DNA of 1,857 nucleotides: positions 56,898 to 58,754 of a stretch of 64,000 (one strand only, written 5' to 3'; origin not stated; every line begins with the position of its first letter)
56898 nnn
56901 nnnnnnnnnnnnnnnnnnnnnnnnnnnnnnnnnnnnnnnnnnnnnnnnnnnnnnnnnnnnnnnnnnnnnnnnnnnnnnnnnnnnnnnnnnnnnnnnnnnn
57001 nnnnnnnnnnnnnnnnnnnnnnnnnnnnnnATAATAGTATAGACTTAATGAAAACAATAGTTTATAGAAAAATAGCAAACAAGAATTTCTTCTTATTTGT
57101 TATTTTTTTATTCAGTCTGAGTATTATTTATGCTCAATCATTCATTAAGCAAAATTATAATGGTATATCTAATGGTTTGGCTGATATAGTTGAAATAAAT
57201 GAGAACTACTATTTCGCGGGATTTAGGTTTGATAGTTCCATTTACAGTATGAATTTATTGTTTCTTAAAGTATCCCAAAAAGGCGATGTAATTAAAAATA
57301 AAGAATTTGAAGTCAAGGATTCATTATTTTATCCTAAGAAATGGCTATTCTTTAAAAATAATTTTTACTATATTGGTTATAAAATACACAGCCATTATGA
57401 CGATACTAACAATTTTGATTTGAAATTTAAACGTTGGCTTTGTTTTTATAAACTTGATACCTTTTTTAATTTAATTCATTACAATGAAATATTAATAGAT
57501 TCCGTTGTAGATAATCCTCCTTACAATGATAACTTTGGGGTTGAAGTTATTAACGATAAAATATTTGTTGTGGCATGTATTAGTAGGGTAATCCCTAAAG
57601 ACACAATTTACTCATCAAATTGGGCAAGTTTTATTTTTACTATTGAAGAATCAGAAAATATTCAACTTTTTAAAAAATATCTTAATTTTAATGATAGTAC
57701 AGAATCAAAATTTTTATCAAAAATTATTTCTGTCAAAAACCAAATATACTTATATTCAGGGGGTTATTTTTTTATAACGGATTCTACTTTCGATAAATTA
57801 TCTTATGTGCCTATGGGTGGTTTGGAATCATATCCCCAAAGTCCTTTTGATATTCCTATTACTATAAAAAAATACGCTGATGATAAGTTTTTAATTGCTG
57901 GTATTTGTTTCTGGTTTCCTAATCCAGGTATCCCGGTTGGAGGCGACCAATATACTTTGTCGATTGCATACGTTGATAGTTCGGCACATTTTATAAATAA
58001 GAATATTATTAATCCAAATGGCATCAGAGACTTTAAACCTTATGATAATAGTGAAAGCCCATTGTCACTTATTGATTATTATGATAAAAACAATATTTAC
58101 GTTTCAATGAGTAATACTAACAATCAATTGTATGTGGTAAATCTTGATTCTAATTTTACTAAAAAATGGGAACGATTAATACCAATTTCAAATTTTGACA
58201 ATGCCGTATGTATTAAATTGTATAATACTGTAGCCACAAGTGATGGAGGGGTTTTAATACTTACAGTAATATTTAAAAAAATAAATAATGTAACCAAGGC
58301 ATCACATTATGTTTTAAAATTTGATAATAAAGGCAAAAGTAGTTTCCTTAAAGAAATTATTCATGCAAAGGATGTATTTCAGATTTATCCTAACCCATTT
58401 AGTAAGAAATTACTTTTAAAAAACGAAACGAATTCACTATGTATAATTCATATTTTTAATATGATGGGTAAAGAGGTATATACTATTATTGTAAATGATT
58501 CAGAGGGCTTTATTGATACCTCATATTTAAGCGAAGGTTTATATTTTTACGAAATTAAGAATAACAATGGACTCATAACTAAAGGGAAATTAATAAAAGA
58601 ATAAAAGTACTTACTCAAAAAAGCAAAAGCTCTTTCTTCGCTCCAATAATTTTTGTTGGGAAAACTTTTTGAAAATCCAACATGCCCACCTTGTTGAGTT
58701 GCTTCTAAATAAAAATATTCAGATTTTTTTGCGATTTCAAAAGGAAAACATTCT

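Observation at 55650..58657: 2.9-kb accessory insert (lipoprotein plus T9SS-sorted protein) flanked by ~55-bp direct repeats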

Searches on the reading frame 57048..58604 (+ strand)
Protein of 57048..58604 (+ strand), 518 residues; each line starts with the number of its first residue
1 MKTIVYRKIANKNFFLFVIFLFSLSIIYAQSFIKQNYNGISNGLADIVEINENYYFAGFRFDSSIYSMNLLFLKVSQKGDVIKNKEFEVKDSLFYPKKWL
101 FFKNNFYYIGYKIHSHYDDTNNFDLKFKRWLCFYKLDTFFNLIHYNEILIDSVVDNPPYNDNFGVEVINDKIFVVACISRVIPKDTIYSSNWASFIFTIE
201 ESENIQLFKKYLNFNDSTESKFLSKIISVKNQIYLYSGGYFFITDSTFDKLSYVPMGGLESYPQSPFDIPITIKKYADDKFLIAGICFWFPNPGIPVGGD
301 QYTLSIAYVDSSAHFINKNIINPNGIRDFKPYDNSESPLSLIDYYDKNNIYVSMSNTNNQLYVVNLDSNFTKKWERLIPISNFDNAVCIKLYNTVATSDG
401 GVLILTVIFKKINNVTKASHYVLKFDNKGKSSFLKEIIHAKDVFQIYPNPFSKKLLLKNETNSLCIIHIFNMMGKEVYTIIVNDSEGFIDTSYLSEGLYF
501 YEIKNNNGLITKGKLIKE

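Call 8: search_protein_families(library=pfam, proteins=[window:57048-58604:+], max_evalue=0.01)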
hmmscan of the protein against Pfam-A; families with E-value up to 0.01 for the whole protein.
window:57048-58604:+ (518 aa): 2 families
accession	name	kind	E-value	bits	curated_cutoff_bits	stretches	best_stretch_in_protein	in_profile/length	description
PF18962.6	Por_Secre_tail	-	6.2e-11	42.9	27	1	446-515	1-73/75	Secretion system C-terminal sorting domain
PF13585.12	CHU_C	-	0.0019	18.7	27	1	465-507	29-74/86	CHU_C Type IX secretion signal domain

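Call 9: search_protein_families(library=ncbifam, proteins=[window:57048-58604:+], max_evalue=0.01)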
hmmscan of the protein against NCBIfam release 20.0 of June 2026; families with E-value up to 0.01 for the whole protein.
window:57048-58604:+ (518 aa): 1 family
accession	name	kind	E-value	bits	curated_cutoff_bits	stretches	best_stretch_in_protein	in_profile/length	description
TIGR04183.1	Por_Secre_tail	domain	2.4e-13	49.9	23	1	446-518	1-72/72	T9SS type A sorting domain-containing protein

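Call 22: find_homologous_proteins(query=window:57048-58604:+, max_evalue=0.001)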
Query window:57048-58604:+ (518 aa): 9 proteins with E <= 0.001 among 6881 candidates.
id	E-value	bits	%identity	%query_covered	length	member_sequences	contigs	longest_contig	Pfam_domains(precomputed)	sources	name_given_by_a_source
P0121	0.0e+0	1155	100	100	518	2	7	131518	PF18962.8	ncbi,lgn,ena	-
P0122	1.6e-14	72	27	59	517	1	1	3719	PF18962.8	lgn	-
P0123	2.4e-7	48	29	35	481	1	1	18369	PF18962.8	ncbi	-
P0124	8.5e-7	46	27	30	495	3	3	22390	PF18962.8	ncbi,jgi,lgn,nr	ncbi:MAG: T9SS type A sorting domain-containing protein [Bacteroidetes bacterium]|nr:T9SS type A sor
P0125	9.4e-7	46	32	27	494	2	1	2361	PF18962.8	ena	-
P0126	3.8e-6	44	29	30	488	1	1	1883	PF18962.8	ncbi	-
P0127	3.3e-5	41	34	25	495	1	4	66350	PF18962.8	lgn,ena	-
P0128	1.3e-4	39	29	30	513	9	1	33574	PF18962.8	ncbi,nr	ncbi:MAG: T9SS type A sorting domain-containing protein [Bacteroidetes bacterium]|nr:T9SS type A sor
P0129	8.5e-4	36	41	14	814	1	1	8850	PF10162.15,PF18962.8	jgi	jgi:hypothetical protein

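Call 25: find_encoding_contigs(protein=P0122, flank=6000, max_places=3)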
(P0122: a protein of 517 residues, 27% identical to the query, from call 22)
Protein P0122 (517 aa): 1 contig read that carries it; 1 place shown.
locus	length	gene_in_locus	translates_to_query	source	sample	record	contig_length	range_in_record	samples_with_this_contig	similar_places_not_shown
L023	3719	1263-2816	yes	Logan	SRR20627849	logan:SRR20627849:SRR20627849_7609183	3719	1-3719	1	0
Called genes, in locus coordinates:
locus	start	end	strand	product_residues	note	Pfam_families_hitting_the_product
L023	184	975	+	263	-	PF00378:ECH_1, PF16113:ECH_2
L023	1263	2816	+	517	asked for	PF18962:Por_Secre_tail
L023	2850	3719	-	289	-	?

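Call 26: find_encoding_contigs(protein=P0127, flank=6000, max_places=3)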
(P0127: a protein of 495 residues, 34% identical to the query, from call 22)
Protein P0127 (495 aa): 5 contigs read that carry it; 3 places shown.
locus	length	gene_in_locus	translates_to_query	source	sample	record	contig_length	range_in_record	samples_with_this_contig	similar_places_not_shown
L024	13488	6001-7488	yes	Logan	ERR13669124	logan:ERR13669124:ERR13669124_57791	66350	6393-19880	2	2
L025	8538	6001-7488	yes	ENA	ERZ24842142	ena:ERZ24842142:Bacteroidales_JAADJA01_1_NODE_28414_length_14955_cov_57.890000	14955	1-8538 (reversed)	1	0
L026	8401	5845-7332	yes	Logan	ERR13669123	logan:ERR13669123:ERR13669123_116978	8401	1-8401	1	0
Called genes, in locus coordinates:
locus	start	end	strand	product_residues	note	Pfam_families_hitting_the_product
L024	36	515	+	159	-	-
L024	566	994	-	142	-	-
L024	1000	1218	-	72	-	PF09527:ATPase_gene1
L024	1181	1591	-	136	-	PF04519:Bactofilin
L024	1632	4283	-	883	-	PF00515:TPR_1 (faint), PF07719:TPR_2 (faint), PF09976:TPR_21 (faint), PF13174:TPR_6 (faint), PF13181:TPR_8 (faint), PF13424:TPR_12 (faint), PF13432:TPR_16 (faint)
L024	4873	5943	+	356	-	-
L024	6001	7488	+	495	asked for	PF18962:Por_Secre_tail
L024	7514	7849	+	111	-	-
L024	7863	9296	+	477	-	-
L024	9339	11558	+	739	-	PF18962:Por_Secre_tail (weak)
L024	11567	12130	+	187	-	-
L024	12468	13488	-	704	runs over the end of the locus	PF01432:Peptidase_M3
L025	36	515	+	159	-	-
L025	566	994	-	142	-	-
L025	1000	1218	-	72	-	PF09527:ATPase_gene1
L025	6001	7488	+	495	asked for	PF18962:Por_Secre_tail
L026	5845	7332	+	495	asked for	PF18962:Por_Secre_tail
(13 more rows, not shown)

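Call 32: search_protein_representatives(protein=window:57048-58604:+)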
Query: 518 residues. Proteins with E-value up to 0.001 (for the whole library): 1478; up to 1e-10: 12; up to 1e-30: 1. The best 150 are listed.
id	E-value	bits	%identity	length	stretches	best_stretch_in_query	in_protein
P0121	0.0e+00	1155.0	100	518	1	1-518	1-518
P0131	2.0e-16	76.4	25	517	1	2-516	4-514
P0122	5.0e-15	71.8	29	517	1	309-512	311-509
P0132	2.7e-14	69.4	32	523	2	348-517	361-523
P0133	9.8e-14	67.5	30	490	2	332-518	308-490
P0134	2.0e-12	63.1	31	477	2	360-518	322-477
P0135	7.3e-12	61.3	27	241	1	313-518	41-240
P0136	1.1e-11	60.7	26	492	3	272-516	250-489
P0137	2.9e-11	59.3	30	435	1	345-517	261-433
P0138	4.3e-11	58.8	26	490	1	15-518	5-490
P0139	8.8e-11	57.8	29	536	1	340-518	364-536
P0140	8.9e-11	57.7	26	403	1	130-518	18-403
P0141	1.1e-10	57.5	26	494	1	14-516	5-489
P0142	1.4e-10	57.1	29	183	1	353-518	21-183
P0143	1.7e-10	56.8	31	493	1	350-518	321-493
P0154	7.3e-10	54.7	26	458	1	49-518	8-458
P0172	4.6e-09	52.1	25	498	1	16-518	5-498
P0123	7.7e-08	48.0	33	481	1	357-517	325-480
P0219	1.4e-07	47.2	26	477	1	67-517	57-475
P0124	2.7e-07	46.2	27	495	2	362-517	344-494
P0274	7.0e-07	44.9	24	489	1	12-517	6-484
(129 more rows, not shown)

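Call 33: search_protein_families(library=pfam, proteins=[P0131, P0138, P0141, P0172, P0274, P0154, P0219, P0124, P0128, P0127], max_evalue=0.1)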
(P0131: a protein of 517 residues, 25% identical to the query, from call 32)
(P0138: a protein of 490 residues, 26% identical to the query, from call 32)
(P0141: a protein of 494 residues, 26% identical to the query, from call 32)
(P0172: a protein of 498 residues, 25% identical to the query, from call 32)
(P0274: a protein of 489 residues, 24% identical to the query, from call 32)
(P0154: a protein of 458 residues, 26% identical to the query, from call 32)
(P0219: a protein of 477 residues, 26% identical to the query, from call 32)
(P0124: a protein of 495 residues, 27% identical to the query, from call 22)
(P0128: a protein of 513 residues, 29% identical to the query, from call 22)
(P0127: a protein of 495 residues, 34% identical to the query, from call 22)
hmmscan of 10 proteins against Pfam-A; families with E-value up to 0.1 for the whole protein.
P0131 (517 aa): 3 families
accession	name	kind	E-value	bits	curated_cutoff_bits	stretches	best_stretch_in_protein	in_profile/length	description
PF18962.6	Por_Secre_tail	-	6.8e-17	62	27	1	444-515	1-75/75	Secretion system C-terminal sorting domain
PF11589.14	DUF3244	-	0.0018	18.6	25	1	459-506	38-88/96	Domain of unknown function (DUF3244)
PF16967.11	TcfC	-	0.0043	17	29.4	1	455-501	5-50/68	E-set like domain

P0138 (490 aa): 2 families
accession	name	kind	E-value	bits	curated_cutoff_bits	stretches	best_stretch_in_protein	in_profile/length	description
PF18962.6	Por_Secre_tail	-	2.7e-15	56.8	27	1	417-481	1-68/75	Secretion system C-terminal sorting domain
PF11589.14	DUF3244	-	0.003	17.9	25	1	425-481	30-89/96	Domain of unknown function (DUF3244)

P0141 (494 aa): 1 family
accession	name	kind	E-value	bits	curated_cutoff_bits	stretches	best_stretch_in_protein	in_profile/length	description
PF18962.6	Por_Secre_tail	-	1.4e-13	51.3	27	1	419-490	1-75/75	Secretion system C-terminal sorting domain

P0172 (498 aa): 1 family
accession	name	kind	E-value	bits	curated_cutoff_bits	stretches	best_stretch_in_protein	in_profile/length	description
PF18962.6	Por_Secre_tail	-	8.8e-15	55.2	27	1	424-487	1-66/75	Secretion system C-terminal sorting domain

P0274 (489 aa): 2 families
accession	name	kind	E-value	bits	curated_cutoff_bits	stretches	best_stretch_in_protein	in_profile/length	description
PF18962.6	Por_Secre_tail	-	6.6e-13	49.2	27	1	411-482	1-73/75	Secretion system C-terminal sorting domain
PF16967.11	TcfC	-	0.00036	20.5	29.4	1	441-481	21-61/68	E-set like domain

P0154 (458 aa): 2 families
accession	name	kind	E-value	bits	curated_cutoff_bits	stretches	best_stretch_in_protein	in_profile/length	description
PF18962.6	Por_Secre_tail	-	1.3e-12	48.3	27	1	385-449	1-68/75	Secretion system C-terminal sorting domain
PF11589.14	DUF3244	-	0.085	13.3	25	0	391-455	28-94/96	Domain of unknown function (DUF3244)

P0219 (477 aa): 2 families
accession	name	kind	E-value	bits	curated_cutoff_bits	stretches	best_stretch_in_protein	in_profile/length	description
PF18962.6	Por_Secre_tail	-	1.3e-13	51.4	27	1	403-468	1-70/75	Secretion system C-terminal sorting domain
PF16967.11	TcfC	-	0.087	12.8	29.4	0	430-460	20-50/68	E-set like domain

P0124 (495 aa): 1 family
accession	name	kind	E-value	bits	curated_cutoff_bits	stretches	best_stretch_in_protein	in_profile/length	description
PF18962.6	Por_Secre_tail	-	8.9e-12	45.6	27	1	423-487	1-70/75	Secretion system C-terminal sorting domain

P0128 (513 aa): 3 families
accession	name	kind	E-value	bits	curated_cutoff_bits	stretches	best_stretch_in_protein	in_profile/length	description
PF18962.6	Por_Secre_tail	-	1.1e-10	42.1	27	1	442-503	1-67/75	Secretion system C-terminal sorting domain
PF09837.15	DUF2064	-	6.9e-05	23.1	25.8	0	41-65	92-115/120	Uncharacterized protein conserved in bacteria (DUF2064)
PF07494.17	Reg_prop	-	0.037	14.6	20.4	0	34-56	3-24/24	Two component regulator propeller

P0127 (495 aa): 2 families
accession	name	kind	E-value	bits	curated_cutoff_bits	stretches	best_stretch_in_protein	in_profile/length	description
PF18962.6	Por_Secre_tail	-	5e-12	46.4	27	1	423-488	1-70/75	Secretion system C-terminal sorting domain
PF11589.14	DUF3244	-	0.0053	17.2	25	1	421-484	22-87/96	Domain of unknown function (DUF3244)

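Call 42: predict_structure(alignment_id=A1)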
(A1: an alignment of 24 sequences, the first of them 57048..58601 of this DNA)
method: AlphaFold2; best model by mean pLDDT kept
length: 518 residues; sequences in the alignment: 24
mean_pLDDT: 77.9   pTM: 0.73
mean pLDDT of the five models: 77.9, 77.8, 76.7, 76.1, 74.8
residues with pLDDT >= 90: 145; 70-90: 236; 50-70: 91; < 50: 46
segments of 3 or more residues with pLDDT < 50: 26-40, 215-220, 259-264, 296-298, 331-335, 433-440
pLDDT, mean of each block of 10 residues (from residue 1): 59 83 55 42 80 90 78 84 83 85 94 73 69 93 91 56 85 86 62 84 82 51 77 78 77 65 52 88 79 53 83 86 60 52 90 82 93 90 81 91 88 79 88 48 80 89 85 95 84 96 84 95
secondary structure, 60 per line:
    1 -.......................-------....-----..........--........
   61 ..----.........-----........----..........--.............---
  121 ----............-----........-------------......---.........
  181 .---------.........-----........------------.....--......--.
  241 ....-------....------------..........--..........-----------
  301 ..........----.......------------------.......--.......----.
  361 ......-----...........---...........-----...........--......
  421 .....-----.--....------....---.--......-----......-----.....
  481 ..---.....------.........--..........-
elements in order: H2-24 E32-35 E41-50 E53-62 E67-75 E81-88 E93-102 E105-117 E125-136 E142-149 E163-168 E172-181 E191-199 E205-212 E225-229 E232-237 E240-244 E252-255 E268-277 E280-289 E301-310 E315-321 E340-346 E349-355 E360-366 E372-379 E386-396 E402-412 E415-425 E434-437 E444-447 E454-459 E465-470 E476-482 E486-490 E497-505 E508-517

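Call 45: fold_search(model_id=the predicted structure, library=pdb)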
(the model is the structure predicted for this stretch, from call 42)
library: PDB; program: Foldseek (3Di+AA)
matches with E <= 10: 1009; with E <= 0.001: 184
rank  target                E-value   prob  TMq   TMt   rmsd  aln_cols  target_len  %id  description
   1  7fh6                  6.5e-09  1.00  0.48  0.39   8.5       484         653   11  Friedel-Crafts alkylation enzyme CylK (released 2022-02-16)
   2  7fh8                  1.1e-08  1.00  0.48  0.39   7.6       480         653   11  Friedel-Crafts alkylation enzyme CylK mutant H391A (released 2022-02-16)
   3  9g33_UH               5.2e-08  1.00  0.26  0.24  10.9       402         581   10  Stalled 90S - Utp23-Krr1-deltaC3 (released 2025-06-18)
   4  5jrl_C                8.3e-08  1.00  0.35  0.29  15.1       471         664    9  Crystal Structure of the Sphingopyxin I Lasso Peptide Isopeptidase SpI-IsoP (Native) (released 2016-09-14)
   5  5jrl_A                1.4e-07  1.00  0.36  0.29  14.4       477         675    8  Crystal Structure of the Sphingopyxin I Lasso Peptide Isopeptidase SpI-IsoP (Native) (released 2016-09-14)
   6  4a2l_E                1.4e-07  1.00  0.26  0.20  23.1       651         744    9  Structure of the periplasmic domain of the heparin and heparan sulphate sensing hybrid two component system BT4663 in  (released 2012-05-02)
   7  5jrl_B                1.5e-07  1.00  0.34  0.28  14.8       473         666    9  Crystal Structure of the Sphingopyxin I Lasso Peptide Isopeptidase SpI-IsoP (Native) (released 2016-09-14)
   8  4a2l_C                2.3e-07  1.00  0.26  0.19  24.3       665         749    9  Structure of the periplasmic domain of the heparin and heparan sulphate sensing hybrid two component system BT4663 in  (released 2012-05-02)
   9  4a2l_A                2.8e-07  1.00  0.25  0.19  22.8       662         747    9  Structure of the periplasmic domain of the heparin and heparan sulphate sensing hybrid two component system BT4663 in  (released 2012-05-02)
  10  6fhx_A                3.6e-07  1.00  0.42  0.60   9.1       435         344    8  Photorhabdus asymbiotica lectin (PHL) in complex with synthetic C-fucoside (released 2019-01-30)
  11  8bbe_E                4.6e-07  1.00  0.25  0.13  27.0       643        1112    8  Structure of the IFT-A complex; IFT-A2 module (released 2022-12-21)
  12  6rgg_B                5.0e-07  1.00  0.45  0.65   6.1       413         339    9  Photorhabdus laumondii lectin PLL2 in complex with O-methylated PGL-1-derived disaccharide (released 2020-07-01)
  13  5jrk_A                5.3e-07  1.00  0.34  0.27  14.9       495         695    8  Crystal Structure of the Sphingopyxin I Lasso Peptide Isopeptidase SpI-IsoP (SeMet-derived) (released 2016-09-28)
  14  9bfq_A                5.5e-07  1.00  0.23  0.13  27.2       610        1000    7  Cryo-EM structure of Sevenless in complex with Bride of Sevenless (released 2025-01-29)
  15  6fhy_A                5.8e-07  1.00  0.45  0.64   7.4       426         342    9  Photorhabdus asymbiotica lectin (PHL) in complex with synthetic C-fucoside (released 2019-01-30)
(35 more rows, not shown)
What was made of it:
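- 57048..58604 (+): T9SS cargo protein, 518 aa: signal peptide, predicted beta-propeller of about 400 aa, and a type A C-terminal sorting domain (residues 446-518). Its TAA stop forms the first 3 nt of repeat B. calls 8, 9, 22, 32, 42, 45
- The T9SS protein model has pLDDT 77.9 and matches 7-bladed propellers (calls 42, 45).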

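Call 50: find_encoding_contigs(protein=P0124, flank=4000, max_places=2)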
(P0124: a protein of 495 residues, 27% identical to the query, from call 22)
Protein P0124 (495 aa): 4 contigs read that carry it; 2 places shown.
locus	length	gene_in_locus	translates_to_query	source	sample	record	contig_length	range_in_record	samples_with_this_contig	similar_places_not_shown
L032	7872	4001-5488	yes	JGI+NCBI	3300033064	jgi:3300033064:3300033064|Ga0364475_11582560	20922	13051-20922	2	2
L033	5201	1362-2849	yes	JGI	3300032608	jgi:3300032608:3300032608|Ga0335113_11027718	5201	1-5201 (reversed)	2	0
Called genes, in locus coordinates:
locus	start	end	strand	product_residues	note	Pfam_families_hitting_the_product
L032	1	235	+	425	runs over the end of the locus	PF00364:Biotin_lipoyl, PF25997:BSH_YhbJ (weak), PF00198:2-oxoacid_dh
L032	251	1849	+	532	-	PF00890:FAD_binding_2, PF01266:DAO (weak), PF07992:Pyr_redox_2 (faint), PF02910:Succ_DH_flav_C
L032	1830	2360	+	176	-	PF00132:Hexapep, PF25084:LbH_EIF2B, PF25087:GMPPB_C (faint), PF25084:LbH_EIF2B, PF00132:Hexapep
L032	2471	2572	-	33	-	-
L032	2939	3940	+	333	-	-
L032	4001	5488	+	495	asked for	PF18962:Por_Secre_tail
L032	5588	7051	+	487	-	PF18962:Por_Secre_tail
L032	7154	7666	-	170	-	PF03938:OmpH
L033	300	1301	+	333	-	-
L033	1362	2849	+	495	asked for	PF18962:Por_Secre_tail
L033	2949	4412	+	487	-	PF18962:Por_Secre_tail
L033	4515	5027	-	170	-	PF03938:OmpH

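Call 51: find_encoding_contigs(protein=P0128, flank=4000, max_places=2)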
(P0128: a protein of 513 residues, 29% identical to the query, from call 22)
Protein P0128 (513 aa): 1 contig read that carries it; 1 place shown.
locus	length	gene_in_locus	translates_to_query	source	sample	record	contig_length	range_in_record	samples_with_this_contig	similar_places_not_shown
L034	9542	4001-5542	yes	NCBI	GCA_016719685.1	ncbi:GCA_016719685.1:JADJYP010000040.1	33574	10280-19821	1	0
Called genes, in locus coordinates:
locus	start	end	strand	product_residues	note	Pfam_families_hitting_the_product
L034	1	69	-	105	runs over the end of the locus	PF00085:Thioredoxin, PF13098:Thioredoxin_2 (weak)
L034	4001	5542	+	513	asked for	PF18962:Por_Secre_tail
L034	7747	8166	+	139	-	PF00886:Ribosomal_S16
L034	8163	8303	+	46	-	-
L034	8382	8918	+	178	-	PF01782:RimM, PF24986:PRC_RimM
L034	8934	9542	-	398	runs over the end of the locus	PF13458:Peripla_BP_6 (weak)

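Call 52: find_encoding_contigs(protein=P0123, flank=4000, max_places=2)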
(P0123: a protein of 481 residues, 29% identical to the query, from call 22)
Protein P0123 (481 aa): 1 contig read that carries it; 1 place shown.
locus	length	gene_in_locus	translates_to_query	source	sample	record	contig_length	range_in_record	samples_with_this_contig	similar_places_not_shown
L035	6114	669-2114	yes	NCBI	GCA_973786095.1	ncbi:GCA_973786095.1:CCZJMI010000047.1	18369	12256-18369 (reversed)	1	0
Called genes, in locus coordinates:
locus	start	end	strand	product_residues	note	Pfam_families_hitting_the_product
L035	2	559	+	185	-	?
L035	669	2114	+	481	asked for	PF18962:Por_Secre_tail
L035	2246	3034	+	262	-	PF05658:YadA_head (weak)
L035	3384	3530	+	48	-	-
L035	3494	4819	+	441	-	PF25023:TEN_YD-shell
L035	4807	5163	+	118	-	-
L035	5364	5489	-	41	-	-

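Call 54: search_protein_families(library=pfam, proteins=[L032:2939-3937:+, L024:4873-5940:+, L035:2-556:+, L032:5588-7048:+], max_evalue=0.1)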
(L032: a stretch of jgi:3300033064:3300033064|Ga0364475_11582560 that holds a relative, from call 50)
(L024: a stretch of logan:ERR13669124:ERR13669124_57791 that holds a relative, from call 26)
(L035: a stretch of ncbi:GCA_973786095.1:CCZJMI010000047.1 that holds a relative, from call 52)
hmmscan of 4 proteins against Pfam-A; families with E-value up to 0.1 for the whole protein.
L032:2939-3937:+ (333 aa): 0 families

L024:4873-5940:+ (356 aa): 0 families

L035:2-556:+ (185 aa): 0 families

L032:5588-7048:+ (487 aa): 1 family
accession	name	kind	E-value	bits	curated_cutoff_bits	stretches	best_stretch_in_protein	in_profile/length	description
PF18962.6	Por_Secre_tail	-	3.9e-10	40.3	27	1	415-482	1-71/75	Secretion system C-terminal sorting domain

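Call 65: search_protein_families(library=padloc, proteins=[window:57048-58604:+], max_evalue=0.01)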
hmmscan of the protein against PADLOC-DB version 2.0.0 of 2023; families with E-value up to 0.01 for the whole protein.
window:57048-58604:+ (518 aa): 0 families

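Call 66: search_protein_families(library=phrogs, proteins=[window:57048-58604:+], max_evalue=0.01)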
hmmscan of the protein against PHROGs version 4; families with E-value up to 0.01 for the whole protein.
window:57048-58604:+ (518 aa): 0 families
